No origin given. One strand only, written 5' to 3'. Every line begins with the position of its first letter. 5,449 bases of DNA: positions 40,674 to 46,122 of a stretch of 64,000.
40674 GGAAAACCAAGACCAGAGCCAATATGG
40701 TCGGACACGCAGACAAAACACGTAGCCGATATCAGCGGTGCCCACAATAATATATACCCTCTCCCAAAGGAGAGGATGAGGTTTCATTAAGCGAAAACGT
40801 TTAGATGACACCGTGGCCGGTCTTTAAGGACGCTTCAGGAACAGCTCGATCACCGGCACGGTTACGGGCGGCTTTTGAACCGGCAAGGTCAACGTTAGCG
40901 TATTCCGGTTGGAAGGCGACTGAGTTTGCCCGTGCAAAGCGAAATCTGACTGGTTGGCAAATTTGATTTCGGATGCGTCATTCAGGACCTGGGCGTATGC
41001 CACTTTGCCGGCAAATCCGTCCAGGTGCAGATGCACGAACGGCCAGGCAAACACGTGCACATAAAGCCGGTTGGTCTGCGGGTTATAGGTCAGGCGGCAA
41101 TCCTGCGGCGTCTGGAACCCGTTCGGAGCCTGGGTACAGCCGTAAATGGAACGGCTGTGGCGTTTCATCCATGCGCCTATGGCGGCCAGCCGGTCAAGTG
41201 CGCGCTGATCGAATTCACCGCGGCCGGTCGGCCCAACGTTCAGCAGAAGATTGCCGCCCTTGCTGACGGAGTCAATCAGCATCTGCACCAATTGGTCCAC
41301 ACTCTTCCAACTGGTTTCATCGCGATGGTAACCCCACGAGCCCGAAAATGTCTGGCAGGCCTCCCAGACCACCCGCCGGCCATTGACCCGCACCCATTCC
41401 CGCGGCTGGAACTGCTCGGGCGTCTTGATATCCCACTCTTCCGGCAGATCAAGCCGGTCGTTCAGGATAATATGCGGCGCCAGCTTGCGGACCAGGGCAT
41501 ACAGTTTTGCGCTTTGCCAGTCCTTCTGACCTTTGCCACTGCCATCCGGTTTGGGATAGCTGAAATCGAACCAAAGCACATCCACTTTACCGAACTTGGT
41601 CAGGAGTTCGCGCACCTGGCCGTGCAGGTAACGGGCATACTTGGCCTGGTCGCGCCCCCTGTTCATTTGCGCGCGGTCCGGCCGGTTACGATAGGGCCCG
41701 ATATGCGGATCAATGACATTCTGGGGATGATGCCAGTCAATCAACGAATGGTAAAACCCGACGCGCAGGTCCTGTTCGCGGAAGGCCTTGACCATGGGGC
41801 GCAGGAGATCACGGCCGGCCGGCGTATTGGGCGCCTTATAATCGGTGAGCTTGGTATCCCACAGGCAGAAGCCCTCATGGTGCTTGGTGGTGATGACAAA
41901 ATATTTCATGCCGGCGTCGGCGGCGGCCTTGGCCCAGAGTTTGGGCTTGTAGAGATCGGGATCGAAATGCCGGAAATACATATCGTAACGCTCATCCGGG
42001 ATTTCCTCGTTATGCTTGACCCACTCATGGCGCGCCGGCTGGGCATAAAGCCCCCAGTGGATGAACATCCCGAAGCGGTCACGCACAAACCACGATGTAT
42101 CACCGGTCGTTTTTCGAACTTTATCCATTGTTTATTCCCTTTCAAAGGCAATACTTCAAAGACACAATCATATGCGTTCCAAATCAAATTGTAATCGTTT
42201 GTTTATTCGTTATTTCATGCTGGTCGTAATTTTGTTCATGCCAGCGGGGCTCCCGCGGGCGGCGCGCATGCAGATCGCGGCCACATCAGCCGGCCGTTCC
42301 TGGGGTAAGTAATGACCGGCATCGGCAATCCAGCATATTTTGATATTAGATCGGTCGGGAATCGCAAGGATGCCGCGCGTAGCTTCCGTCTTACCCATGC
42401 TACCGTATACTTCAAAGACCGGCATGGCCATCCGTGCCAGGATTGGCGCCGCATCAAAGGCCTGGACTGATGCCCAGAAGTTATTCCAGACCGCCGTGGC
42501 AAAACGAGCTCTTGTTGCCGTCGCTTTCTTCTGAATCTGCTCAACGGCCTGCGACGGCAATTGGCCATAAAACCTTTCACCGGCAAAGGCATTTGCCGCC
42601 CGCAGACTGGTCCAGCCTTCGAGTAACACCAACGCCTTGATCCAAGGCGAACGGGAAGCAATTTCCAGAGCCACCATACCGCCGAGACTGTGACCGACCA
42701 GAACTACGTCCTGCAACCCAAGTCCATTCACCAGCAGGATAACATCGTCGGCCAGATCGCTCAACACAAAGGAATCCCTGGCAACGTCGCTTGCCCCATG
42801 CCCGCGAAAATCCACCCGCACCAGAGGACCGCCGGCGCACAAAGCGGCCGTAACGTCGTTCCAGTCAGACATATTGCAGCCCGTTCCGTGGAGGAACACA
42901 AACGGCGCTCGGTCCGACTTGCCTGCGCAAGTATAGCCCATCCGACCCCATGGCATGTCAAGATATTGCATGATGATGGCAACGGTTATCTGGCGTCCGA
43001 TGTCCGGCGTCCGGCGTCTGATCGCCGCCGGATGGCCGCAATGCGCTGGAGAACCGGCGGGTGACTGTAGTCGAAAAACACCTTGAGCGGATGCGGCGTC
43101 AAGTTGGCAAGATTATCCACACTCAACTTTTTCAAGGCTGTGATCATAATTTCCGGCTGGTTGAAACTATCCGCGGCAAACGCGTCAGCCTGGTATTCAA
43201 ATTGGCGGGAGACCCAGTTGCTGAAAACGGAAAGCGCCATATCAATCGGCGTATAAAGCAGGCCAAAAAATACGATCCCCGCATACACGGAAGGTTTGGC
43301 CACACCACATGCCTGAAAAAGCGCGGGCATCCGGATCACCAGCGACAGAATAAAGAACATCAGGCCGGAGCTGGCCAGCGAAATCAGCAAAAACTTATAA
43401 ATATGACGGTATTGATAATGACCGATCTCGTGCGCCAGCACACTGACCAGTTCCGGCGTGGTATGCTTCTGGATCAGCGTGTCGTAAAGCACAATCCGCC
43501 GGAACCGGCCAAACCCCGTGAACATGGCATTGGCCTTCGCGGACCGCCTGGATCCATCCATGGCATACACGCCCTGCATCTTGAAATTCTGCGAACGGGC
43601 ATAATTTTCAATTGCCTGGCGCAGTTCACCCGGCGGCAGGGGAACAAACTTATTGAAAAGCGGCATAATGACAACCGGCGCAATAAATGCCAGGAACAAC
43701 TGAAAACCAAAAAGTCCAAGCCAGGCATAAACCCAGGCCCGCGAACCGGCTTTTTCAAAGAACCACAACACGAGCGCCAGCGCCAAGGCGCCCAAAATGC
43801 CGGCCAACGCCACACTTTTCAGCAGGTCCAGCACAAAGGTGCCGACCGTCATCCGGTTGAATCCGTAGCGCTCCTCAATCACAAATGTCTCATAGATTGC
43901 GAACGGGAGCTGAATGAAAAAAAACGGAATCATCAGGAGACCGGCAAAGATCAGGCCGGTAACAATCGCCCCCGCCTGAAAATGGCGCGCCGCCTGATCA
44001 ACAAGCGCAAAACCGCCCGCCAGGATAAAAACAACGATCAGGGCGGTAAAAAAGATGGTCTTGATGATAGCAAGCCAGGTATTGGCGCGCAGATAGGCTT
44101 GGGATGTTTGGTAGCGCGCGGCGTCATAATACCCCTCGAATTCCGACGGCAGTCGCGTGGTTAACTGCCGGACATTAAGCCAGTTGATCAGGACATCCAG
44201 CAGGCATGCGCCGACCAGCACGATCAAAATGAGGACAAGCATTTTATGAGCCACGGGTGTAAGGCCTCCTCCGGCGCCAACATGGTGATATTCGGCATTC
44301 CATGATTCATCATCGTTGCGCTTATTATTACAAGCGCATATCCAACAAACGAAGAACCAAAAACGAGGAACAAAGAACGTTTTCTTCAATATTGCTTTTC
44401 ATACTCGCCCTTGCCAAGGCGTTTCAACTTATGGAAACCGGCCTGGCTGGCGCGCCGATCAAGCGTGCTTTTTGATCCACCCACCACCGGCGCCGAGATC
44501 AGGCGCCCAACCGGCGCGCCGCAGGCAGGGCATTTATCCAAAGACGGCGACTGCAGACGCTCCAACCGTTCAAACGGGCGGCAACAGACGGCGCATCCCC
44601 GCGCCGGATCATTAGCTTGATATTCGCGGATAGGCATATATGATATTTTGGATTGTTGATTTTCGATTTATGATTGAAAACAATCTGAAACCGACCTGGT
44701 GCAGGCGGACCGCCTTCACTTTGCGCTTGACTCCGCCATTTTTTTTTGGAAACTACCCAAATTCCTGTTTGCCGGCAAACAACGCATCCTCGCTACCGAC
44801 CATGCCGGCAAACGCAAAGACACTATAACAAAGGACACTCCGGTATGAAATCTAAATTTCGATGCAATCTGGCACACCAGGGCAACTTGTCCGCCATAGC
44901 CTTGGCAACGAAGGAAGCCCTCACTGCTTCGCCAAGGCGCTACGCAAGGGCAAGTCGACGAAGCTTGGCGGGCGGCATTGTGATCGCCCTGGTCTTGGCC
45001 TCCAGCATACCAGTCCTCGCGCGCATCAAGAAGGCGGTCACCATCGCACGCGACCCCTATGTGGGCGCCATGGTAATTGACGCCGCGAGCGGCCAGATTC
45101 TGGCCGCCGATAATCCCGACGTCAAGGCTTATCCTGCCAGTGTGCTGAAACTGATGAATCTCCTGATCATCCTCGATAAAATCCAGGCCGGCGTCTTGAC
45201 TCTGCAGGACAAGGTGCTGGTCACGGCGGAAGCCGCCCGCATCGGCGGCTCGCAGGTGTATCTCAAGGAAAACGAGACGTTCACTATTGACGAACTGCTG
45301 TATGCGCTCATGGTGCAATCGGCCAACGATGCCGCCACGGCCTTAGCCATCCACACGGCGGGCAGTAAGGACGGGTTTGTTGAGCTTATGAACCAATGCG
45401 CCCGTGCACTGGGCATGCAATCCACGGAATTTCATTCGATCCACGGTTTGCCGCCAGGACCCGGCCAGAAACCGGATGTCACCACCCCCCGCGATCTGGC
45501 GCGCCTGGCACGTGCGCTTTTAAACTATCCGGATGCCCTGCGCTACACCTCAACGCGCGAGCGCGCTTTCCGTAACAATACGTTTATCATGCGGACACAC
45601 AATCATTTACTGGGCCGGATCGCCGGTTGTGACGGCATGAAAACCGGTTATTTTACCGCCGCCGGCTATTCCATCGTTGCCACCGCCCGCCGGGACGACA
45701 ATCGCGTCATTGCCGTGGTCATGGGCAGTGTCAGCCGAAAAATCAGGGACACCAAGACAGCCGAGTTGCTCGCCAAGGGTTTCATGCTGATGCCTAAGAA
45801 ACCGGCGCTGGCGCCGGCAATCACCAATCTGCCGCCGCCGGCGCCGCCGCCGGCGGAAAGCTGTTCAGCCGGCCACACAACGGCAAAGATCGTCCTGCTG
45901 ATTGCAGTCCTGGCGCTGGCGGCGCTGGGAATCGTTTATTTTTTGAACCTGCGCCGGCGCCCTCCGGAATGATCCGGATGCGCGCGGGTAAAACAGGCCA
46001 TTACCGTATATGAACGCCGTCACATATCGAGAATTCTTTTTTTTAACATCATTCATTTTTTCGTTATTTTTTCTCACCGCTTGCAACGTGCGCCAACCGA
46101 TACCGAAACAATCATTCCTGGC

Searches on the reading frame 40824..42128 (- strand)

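Call 73: search_protein_families(library=pfam, proteins=[window:40824-42128:-], max_evalue=0.00001)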
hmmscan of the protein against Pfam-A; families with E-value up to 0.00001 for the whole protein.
window:40824-42128:- (434 aa): 1 family
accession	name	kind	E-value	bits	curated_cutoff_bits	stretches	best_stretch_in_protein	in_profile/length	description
PF01120.23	Alpha_L_fucos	-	1.2e-86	291.7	25.2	1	11-324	27-343/345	Alpha-L-fucosidase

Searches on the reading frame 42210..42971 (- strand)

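Call 73: search_protein_families(library=pfam, proteins=[window:42210-42971:-], max_evalue=0.00001)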
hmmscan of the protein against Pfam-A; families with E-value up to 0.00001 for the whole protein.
window:42210-42971:- (253 aa): 3 families
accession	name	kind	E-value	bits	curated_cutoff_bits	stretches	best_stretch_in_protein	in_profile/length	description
PF12697.13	Abhydrolase_6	-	2.4e-22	81.1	26.3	1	24-232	1-216/217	Alpha/beta hydrolase family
PF00561.26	Abhydrolase_1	-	1.4e-16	61.4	25.8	1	23-162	2-148/245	alpha/beta hydrolase fold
PF12146.15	Hydrolase_4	-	1.1e-10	41.7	27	1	21-147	4-138/239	Serine aminopeptidase, S33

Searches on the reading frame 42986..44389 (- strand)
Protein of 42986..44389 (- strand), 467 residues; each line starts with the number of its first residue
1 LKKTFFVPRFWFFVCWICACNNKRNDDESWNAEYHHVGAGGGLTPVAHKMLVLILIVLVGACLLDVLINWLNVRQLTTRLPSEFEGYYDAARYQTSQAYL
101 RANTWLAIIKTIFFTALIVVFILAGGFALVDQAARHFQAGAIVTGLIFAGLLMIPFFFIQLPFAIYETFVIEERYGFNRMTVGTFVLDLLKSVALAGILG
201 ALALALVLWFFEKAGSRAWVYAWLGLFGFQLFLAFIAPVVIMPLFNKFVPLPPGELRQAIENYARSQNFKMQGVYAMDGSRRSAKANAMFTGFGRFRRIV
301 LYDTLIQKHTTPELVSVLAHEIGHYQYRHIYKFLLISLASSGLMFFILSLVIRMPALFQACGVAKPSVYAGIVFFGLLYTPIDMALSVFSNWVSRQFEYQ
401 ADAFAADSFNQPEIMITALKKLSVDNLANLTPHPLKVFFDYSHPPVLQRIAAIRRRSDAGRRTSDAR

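Call 73: search_protein_families(library=pfam, proteins=[window:42986-44389:-], max_evalue=0.00001)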
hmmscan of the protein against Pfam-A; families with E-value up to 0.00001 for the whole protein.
window:42986-44389:- (467 aa): 2 families
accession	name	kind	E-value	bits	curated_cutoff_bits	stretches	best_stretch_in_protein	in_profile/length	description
PF16491.10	Peptidase_M48_N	-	6.6e-54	182.9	27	1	72-247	4-179/179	CAAX prenyl protease N-terminal, five membrane helices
PF01435.24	Peptidase_M48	-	4.4e-34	118.4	20.3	1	253-456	4-185/186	Peptidase family M48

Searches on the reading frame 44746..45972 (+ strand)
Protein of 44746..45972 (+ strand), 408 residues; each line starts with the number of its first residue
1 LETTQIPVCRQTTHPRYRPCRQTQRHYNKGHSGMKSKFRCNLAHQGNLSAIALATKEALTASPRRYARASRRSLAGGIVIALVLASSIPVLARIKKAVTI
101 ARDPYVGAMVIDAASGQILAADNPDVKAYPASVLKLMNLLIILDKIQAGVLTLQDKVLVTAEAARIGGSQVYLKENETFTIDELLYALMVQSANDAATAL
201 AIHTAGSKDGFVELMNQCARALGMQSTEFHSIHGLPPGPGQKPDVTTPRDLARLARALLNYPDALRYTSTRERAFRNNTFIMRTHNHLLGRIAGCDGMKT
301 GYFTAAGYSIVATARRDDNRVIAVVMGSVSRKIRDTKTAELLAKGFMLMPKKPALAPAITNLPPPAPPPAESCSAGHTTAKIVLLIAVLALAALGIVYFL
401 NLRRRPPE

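Call 74: search_protein_families(library=pfam, proteins=[window:44746-45972:+], max_evalue=0.00001)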
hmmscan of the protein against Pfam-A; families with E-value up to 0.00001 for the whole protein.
window:44746-45972:+ (408 aa): 2 families
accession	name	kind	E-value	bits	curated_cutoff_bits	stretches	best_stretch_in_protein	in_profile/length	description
PF00768.25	Peptidase_S11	-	1.3e-57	195.4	27.6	1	108-328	15-237/239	D-alanyl-D-alanine carboxypeptidase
PF13354.11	Beta-lactamase2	-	2.8e-17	63.2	22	1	110-269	4-156/214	Beta-lactamase enzyme family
